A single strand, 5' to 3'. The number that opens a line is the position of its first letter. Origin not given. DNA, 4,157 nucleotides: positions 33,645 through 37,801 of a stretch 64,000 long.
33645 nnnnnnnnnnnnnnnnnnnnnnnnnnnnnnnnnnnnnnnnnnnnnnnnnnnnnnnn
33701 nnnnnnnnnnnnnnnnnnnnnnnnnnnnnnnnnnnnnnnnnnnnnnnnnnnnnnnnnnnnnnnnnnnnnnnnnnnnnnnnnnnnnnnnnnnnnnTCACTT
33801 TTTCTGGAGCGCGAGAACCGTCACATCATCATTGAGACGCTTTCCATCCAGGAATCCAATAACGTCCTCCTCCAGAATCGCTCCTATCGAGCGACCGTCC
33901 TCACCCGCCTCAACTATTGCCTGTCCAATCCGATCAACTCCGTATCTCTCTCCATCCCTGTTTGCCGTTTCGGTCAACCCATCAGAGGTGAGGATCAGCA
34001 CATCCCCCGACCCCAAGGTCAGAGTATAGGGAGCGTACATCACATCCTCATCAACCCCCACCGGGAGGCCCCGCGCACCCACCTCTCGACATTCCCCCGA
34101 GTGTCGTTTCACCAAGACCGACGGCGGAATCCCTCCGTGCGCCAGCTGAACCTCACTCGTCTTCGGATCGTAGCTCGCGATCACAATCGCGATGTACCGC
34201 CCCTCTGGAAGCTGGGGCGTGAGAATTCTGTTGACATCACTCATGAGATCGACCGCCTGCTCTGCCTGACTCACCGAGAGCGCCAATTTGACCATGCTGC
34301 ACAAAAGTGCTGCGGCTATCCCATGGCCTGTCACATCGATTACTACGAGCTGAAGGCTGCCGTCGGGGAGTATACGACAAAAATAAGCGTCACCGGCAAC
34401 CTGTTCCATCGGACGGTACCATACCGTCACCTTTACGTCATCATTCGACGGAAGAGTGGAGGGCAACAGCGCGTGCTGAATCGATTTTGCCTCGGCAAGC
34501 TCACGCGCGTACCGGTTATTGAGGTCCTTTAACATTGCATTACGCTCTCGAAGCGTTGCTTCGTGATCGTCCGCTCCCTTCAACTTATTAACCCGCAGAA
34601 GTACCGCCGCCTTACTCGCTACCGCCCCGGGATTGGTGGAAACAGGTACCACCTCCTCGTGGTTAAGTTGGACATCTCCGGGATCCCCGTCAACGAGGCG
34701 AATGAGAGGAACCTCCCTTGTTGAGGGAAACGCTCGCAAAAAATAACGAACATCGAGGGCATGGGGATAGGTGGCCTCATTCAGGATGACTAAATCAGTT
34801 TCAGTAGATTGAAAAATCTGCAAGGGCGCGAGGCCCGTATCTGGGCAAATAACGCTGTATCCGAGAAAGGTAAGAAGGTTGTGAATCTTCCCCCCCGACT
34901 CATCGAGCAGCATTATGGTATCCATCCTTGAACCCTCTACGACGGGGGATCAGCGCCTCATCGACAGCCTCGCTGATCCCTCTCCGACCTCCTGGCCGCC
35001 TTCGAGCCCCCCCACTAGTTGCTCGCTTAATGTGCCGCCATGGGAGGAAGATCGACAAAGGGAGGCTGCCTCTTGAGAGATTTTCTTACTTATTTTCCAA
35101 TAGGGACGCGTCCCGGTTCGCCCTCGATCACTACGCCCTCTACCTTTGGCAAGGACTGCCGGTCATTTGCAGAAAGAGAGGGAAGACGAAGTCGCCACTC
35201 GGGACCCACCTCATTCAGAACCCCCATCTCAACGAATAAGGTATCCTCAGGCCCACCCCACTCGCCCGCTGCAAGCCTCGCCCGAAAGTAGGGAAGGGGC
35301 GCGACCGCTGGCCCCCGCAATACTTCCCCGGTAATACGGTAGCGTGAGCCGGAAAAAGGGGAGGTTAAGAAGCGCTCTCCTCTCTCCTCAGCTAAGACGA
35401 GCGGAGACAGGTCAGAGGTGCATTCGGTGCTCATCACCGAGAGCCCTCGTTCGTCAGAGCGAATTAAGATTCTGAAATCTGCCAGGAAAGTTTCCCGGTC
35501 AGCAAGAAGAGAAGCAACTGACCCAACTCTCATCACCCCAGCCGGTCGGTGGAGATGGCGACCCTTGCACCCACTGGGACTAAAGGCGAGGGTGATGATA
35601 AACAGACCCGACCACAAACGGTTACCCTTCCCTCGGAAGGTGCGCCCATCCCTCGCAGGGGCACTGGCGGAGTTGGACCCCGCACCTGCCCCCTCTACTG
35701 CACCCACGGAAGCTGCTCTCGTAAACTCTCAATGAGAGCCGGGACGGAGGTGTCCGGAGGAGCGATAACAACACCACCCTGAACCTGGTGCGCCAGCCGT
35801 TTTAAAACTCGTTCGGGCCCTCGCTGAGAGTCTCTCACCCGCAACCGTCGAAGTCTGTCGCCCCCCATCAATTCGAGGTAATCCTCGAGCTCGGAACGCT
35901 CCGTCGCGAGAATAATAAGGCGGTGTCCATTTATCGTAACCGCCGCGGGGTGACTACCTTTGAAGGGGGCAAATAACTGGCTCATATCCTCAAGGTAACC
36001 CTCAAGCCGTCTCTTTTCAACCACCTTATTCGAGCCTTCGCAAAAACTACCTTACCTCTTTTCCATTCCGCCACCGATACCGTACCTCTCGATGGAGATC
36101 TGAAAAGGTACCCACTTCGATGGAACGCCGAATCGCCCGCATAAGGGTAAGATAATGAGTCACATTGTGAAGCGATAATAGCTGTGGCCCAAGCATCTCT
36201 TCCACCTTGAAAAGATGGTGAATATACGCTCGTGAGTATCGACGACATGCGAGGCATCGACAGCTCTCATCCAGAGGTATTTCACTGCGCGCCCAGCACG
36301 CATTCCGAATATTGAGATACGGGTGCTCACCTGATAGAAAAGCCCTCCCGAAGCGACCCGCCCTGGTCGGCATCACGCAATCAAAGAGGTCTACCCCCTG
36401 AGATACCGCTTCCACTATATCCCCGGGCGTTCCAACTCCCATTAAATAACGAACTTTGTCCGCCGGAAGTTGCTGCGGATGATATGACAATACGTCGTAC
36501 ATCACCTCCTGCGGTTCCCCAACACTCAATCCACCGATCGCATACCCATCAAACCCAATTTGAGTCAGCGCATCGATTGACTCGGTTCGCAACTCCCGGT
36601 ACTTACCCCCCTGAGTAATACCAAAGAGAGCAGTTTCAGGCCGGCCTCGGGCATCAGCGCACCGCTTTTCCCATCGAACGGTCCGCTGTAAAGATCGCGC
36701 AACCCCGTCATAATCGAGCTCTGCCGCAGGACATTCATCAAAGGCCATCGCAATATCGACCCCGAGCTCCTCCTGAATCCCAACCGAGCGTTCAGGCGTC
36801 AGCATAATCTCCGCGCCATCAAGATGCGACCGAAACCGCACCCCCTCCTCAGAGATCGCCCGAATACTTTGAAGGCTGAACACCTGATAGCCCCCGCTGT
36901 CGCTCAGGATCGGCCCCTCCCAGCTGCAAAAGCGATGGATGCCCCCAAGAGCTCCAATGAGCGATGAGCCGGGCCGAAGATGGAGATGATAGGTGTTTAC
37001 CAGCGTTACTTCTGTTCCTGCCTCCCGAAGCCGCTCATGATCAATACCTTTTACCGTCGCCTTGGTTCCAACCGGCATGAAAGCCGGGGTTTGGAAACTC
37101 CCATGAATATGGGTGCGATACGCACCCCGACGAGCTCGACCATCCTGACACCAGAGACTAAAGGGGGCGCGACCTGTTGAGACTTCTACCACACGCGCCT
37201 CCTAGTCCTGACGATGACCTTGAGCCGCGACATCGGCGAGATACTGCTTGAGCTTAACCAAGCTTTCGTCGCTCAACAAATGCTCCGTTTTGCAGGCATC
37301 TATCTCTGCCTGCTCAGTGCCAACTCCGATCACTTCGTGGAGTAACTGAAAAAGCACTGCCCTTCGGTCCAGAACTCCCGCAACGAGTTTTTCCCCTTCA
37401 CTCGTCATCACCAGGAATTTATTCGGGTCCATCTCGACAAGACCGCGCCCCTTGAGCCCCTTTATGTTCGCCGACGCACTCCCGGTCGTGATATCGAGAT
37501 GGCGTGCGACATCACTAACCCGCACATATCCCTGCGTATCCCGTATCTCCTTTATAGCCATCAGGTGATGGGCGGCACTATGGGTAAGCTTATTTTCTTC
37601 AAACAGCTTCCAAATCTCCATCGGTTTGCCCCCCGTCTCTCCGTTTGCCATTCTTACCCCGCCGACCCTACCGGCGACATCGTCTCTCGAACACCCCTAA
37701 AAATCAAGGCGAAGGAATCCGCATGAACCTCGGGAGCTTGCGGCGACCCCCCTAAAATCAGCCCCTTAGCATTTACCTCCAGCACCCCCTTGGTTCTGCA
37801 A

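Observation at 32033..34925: REC-PP2C phosphatase / small membrane protein / diverged RelA-SpoT-fold NTase triad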

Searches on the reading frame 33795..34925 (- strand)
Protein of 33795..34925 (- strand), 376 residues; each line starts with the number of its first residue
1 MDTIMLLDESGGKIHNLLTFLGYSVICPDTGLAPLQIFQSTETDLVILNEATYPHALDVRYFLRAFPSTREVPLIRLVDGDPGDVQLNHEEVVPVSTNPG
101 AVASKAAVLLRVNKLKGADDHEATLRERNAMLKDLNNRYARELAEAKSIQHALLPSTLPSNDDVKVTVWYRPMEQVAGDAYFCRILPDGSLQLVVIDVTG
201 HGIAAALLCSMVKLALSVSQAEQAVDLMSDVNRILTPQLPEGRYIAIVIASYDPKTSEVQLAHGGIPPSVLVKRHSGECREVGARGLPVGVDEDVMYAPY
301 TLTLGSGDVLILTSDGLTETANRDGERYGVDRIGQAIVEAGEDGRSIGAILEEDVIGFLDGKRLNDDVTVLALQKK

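Call 3: search_protein_families(library=pfam, proteins=[window:33795-34925:-], max_evalue=0.1)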
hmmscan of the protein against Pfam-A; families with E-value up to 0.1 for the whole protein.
window:33795-34925:- (376 aa): 1 family
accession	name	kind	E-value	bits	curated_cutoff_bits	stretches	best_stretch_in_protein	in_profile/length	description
PF07228.17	SpoIIE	-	3.4e-38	132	25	1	187-374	1-190/192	Stage II sporulation protein E (SpoIIE)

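Call 4: search_protein_families(library=ncbifam, proteins=[window:33795-34925:-], max_evalue=0.1)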
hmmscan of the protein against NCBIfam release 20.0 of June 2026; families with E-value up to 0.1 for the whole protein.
window:33795-34925:- (376 aa): 5 families
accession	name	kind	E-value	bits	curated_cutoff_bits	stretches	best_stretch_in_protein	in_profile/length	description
TIGR02865.1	spore_II_E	equivalog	4e-10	38.4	490.8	1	174-370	564-758/764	stage II sporulation protein E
NF045505.1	RR_RssB_Pseudo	equivalog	4.4e-10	39.2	700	1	110-374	127-390/394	two-component system response regulator RssB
NF038263.1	prot_phos_SiaA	equivalog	1.6e-07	30.3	700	1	125-372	397-654/658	biofilm regulation protein phosphatase SiaA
NF033484.1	Stp1_PP2C_phos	equivalog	0.024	14.1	230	1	289-322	159-192/232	Stp1/IreP family PP2C-type Ser/Thr phosphatase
NF045944.1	ResRegRpaBCyano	equivalog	0.057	12.8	330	1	18-50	17-49/229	response regulator transcription factor RpaB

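Call 5: search_protein_families(library=padloc, proteins=[window:33795-34925:-], max_evalue=0.1)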
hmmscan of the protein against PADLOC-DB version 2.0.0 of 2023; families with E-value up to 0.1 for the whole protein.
window:33795-34925:- (376 aa): 0 families

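Call 40: find_homologous_proteins(query=window:33795-34925:-, max_evalue=1e-10)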
Query window:33795-34925:- (376 aa): 52 proteins with E <= 1e-10 among 8000 candidates.
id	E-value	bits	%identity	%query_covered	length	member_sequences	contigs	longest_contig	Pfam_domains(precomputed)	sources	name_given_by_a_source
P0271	6.7e-236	800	96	100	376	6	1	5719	PF07228.18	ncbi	-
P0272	9.5e-196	668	77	100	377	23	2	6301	PF07228.18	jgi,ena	-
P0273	1.2e-188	645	75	100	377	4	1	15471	PF07228.18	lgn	-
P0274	2.7e-184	631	75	100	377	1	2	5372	PF07228.18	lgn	-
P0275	1.1e-183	629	76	100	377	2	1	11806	PF07228.18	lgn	-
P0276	7.4e-182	623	73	100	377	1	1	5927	PF07228.18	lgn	-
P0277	1.5e-181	622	74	100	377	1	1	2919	PF07228.18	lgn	-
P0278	5.7e-164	564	75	91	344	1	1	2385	PF07228.18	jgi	jgi:serine phosphatase RsbU (regulator of sigma subunit)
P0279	1.9e-148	513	61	100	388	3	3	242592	PF07228.18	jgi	jgi:serine phosphatase RsbU (regulator of sigma subunit)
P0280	2.5e-56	210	34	97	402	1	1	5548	PF07228.18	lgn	-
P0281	7.3e-25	106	31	63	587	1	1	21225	PF13185.13,PF01590.33,PF13492.13,PF07228.18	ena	-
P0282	1.5e-24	105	28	94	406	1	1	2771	PF00072.31,PF07228.18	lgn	-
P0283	4.4e-24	104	32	64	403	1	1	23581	PF07228.18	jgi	jgi:sigma-B regulation protein RsbU (phosphoserine phosphatase)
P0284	1.6e-23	102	34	67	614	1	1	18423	PF13185.13,PF01590.33,PF13492.13,PF07228.18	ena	-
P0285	2.9e-22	98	31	63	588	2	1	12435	PF13185.13,PF00498.32,PF01590.33,PF16697.11,PF13492.13,PF07228.18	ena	-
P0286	2.8e-19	88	31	76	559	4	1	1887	PF07228.18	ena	-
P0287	6.7e-19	87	31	70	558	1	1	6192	PF13185.13,PF00498.32,PF01590.33,PF16697.11,PF13492.13,PF07228.18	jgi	jgi:hypothetical protein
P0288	2.3e-18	85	31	65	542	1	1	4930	PF13426.14,PF13188.14,PF12860.14,PF08448.17,PF00989.32,PF07228.18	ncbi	-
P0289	4.3e-18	84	31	62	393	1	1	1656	PF00027.36,PF07228.18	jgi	-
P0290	2.7e-17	81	28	54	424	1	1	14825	PF13185.13,PF01590.33,PF13492.13,PF07228.18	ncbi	-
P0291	3.6e-17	81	28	70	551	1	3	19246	PF00672.31,PF07228.18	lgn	-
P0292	4.1e-17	81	28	63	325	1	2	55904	PF07228.18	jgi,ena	jgi:sigma-B regulation protein RsbU (phosphoserine phosphatase)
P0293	8.7e-17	80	29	66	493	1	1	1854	PF08447.19,PF13426.14,PF13188.14,PF08448.17,PF00989.32,PF07228.18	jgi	jgi:sigma-B regulation protein RsbU (phosphoserine phosphatase)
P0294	3.3e-16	78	29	73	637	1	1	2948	PF05226.17,PF07228.18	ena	-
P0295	5.3e-16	77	29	67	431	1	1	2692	PF13185.13,PF01590.33,PF13492.13,PF07228.18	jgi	jgi:phosphoserine phosphatase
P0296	1.2e-15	76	30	66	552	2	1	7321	PF13185.13,PF01590.33,PF13581.13,PF02518.32,PF13492.13,PF07228.18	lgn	-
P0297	1.4e-15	76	27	68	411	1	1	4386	PF00072.31,PF07228.18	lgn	-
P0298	1.6e-15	75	32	65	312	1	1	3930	PF07228.18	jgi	jgi:serine phosphatase RsbU (regulator of sigma subunit)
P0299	3.3e-15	74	31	65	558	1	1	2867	PF13185.13,PF00498.32,PF01590.33,PF16697.11,PF13492.13,PF07228.18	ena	-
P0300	3.8e-15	74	33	55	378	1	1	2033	PF00072.31,PF07228.18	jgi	jgi:serine phosphatase RsbU (regulator of sigma subunit)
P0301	5.5e-15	74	30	62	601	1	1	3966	PF13185.13,PF01590.33,PF13492.13,PF07228.18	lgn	-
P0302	6.0e-15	74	30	72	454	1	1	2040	PF07228.18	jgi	jgi:serine phosphatase RsbU (regulator of sigma subunit)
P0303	1.6e-14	72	30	62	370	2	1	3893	PF13426.14,PF13188.14,PF08448.17,PF00989.32,PF07228.18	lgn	-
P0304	1.9e-14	72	30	64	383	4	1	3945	PF13185.13,PF01590.33,PF13492.13,PF07228.18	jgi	-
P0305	3.1e-14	71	31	56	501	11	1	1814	PF07228.18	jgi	jgi:serine phosphatase RsbU (regulator of sigma subunit)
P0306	4.6e-14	71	28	68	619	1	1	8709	PF07228.18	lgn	-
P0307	6.2e-14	70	31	63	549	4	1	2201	PF13185.13,PF00498.32,PF01590.33,PF16697.11,PF07228.18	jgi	jgi:phosphoserine phosphatase RsbU/P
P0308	1.2e-13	69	27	70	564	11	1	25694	PF00672.31,PF07228.18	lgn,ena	-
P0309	1.9e-13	69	29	53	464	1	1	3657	PF07228.18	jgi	jgi:hypothetical protein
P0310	2.2e-13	68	29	65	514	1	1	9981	PF13185.13,PF00498.32,PF01590.33,PF16697.11,PF13492.13,PF07228.18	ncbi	ncbi:MAG TPA: SpoIIE family protein phosphatase, partial [Candidatus Eisenbacteria bacterium]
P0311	2.8e-13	68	29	65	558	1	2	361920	PF13185.13,PF00498.32,PF01590.33,PF16697.11,PF13492.13,PF07228.18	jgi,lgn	jgi:serine phosphatase RsbU (regulator of sigma subunit)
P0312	6.9e-13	67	30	63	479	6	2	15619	PF07228.18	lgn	-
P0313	1.8e-12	65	24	63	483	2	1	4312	PF07228.18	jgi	jgi:serine phosphatase RsbU (regulator of sigma subunit)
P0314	9.7e-12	63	30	55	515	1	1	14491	PF07228.18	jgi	jgi:Stage II sporulation protein E (SpoIIE)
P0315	1.1e-11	63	29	67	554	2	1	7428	PF13185.13,PF00498.32,PF01590.33,PF16697.11,PF13492.13,PF07228.18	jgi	-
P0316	1.6e-11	62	32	56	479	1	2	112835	PF07228.18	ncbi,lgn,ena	-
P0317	2.0e-11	62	27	64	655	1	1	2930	PF00672.31,PF02743.25,PF07228.18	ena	-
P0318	2.0e-11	62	30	63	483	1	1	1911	PF07228.18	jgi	-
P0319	3.4e-11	61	29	62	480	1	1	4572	PF07228.18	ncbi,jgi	-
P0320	3.7e-11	61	30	59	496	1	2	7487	PF07228.18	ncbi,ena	-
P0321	4.7e-11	61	29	62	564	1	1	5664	PF13185.13,PF01590.33,PF13581.13,PF13492.13,PF07228.18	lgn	-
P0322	8.7e-11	60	30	56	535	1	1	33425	PF13185.13,PF01590.33,PF13581.13,PF13492.13,PF07228.18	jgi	jgi:anti-sigma regulatory factor (Ser/Thr protein kinase)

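Call 43: find_encoding_contigs(protein=P0280, flank=6000, max_places=2)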
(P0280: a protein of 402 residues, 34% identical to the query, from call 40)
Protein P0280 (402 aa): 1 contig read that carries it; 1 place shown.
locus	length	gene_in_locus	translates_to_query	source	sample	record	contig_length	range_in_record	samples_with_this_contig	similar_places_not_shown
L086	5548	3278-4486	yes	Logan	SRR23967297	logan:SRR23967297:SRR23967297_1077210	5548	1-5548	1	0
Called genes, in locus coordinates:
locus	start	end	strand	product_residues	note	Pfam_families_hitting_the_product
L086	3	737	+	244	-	?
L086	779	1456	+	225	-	PF02577:BFN_dom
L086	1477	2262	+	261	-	-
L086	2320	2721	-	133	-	PF00355:Rieske (weak)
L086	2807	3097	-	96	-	-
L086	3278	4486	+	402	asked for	PF07228:SpoIIE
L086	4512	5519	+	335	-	PF00149:Metallophos (weak)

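Call 69: find_encoding_contigs(protein=P0279, flank=7000, max_places=4)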
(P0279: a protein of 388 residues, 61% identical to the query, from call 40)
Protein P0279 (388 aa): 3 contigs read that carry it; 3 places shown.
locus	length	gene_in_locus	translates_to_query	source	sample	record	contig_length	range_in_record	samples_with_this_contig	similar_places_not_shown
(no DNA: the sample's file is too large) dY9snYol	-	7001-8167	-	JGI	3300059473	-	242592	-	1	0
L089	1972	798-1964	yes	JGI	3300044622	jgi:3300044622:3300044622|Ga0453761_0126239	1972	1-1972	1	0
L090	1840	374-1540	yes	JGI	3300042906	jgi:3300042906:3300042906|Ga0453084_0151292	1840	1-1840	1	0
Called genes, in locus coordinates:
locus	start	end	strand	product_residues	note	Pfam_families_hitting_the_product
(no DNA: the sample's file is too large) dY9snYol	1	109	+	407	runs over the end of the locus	PF00483:NTP_transferase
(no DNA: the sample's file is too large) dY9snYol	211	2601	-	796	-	PF00512:HisKA, PF02518:HATPase_c, PF00072:Response_reg, PF01627:Hpt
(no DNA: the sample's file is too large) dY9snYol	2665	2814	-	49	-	-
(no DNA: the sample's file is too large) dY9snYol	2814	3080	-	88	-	PF00072:Response_reg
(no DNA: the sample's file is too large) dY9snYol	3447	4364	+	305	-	PF00682:HMGL-like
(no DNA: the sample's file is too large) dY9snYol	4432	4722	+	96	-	-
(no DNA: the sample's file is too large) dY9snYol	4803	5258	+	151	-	-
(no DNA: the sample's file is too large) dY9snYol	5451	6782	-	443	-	-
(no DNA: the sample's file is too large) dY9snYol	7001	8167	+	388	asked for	PF07228:SpoIIE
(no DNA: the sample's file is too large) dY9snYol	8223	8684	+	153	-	PF09990:DUF2231 (weak)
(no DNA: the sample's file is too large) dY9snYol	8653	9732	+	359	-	-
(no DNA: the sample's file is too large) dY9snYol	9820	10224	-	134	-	PF00472:RF-1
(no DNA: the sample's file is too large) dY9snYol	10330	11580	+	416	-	-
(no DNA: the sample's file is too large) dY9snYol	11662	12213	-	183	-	-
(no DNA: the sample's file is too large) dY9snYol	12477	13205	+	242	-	-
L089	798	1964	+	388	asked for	PF07228:SpoIIE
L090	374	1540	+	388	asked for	PF07228:SpoIIE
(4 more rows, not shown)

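Call 80: search_protein_families(library=pfam, proteins=[L086:2320-2721:-, L086:2807-3097:-, L086:4512-5519:+], max_evalue=0.01)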
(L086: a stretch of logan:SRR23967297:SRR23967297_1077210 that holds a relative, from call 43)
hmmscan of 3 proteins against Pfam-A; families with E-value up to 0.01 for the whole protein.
L086:2320-2721:- (133 aa): 1 family
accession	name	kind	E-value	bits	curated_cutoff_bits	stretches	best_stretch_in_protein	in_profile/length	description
PF00355.32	Rieske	-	1.1e-06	28.9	20.3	1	32-100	20-87/88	Rieske [2Fe-2S] domain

L086:2807-3097:- (96 aa): 0 families

L086:4512-5519:+ (335 aa): 1 family
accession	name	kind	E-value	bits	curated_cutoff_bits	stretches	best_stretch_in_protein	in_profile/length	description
PF00149.33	Metallophos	-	1.8e-06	28.9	21.5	1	46-261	18-190/191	Calcineurin-like phosphoesterase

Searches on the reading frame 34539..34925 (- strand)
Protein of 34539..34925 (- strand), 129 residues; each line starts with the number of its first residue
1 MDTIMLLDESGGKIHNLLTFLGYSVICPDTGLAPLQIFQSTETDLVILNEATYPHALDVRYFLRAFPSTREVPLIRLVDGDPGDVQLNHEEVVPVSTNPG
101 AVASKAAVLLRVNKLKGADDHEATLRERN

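Call 41: search_protein_families(library=pfam, proteins=[window:34539-34925:-], max_evalue=10)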
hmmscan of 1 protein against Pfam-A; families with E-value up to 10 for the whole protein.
seq(129 aa): 0 families

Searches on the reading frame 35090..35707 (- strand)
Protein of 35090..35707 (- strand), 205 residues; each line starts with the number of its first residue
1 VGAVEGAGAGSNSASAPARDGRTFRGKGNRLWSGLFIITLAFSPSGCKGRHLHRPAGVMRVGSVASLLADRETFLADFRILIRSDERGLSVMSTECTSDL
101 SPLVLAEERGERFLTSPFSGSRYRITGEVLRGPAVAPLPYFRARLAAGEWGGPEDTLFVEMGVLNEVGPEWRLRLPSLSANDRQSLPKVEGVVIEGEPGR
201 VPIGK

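Call 3: search_protein_families(library=pfam, proteins=[window:35090-35707:-], max_evalue=0.1)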
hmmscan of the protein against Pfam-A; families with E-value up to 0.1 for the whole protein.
window:35090-35707:- (205 aa): 0 families

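Call 4: search_protein_families(library=ncbifam, proteins=[window:35090-35707:-], max_evalue=0.1)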
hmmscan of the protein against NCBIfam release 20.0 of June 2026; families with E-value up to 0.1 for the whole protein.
window:35090-35707:- (205 aa): 2 families
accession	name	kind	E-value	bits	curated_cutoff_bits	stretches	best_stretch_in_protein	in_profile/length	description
NF045928.1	Cytb6fFeSPetC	equivalog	0.00089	18.7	250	1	107-145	118-155/179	cytochrome b6-f complex iron-sulfur subunit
NF010001.0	PRK13474.1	subfamily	0.0025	17.1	154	1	106-142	116-151/178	cytochrome b6-f complex iron-sulfur subunit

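Call 5: search_protein_families(library=padloc, proteins=[window:35090-35707:-], max_evalue=0.1)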
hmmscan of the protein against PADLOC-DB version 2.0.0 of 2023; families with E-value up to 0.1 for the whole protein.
window:35090-35707:- (205 aa): 0 families

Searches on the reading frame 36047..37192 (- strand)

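Call 3: search_protein_families(library=pfam, proteins=[window:36047-37192:-], max_evalue=0.1)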
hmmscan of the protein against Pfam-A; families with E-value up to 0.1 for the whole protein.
window:36047-37192:- (381 aa): 1 family
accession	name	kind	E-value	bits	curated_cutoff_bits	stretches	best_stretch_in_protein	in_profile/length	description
PF01702.25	TGT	-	5.6e-143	476.7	26.3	1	18-374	2-355/357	Queuine tRNA-ribosyltransferase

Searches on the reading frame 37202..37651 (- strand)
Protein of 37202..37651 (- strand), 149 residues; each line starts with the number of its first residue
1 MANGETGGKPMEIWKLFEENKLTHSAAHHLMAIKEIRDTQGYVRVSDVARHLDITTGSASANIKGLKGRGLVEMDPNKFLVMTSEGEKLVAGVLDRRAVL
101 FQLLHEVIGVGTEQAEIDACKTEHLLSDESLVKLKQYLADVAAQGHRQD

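Call 3: search_protein_families(library=pfam, proteins=[window:37202-37651:-], max_evalue=0.1)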
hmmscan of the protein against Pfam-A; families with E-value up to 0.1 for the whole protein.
window:37202-37651:- (149 aa): 6 families
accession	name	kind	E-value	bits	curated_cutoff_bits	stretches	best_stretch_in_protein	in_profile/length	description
PF02742.21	Fe_dep_repr_C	-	1.4e-11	44.6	27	1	83-146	1-64/70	Iron dependent repressor, metal binding and dimerisation domain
PF01325.25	Fe_dep_repress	-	5.2e-06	27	26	1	21-78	1-58/60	Iron dependent repressor, N-terminal DNA binding domain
PF12802.13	MarR_2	-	1.1e-05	26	27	1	33-73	11-51/61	MarR family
PF13463.12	HTH_27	-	0.0066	17.1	22.2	1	29-78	5-54/68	Winged helix DNA-binding domain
PF09339.16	HTH_IclR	-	0.012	15.8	22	1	38-76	14-52/52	IclR helix-turn-helix domain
PF01726.22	LexA_DNA_bind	-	0.055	13.7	23.7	0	21-78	3-62/65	LexA DNA binding domain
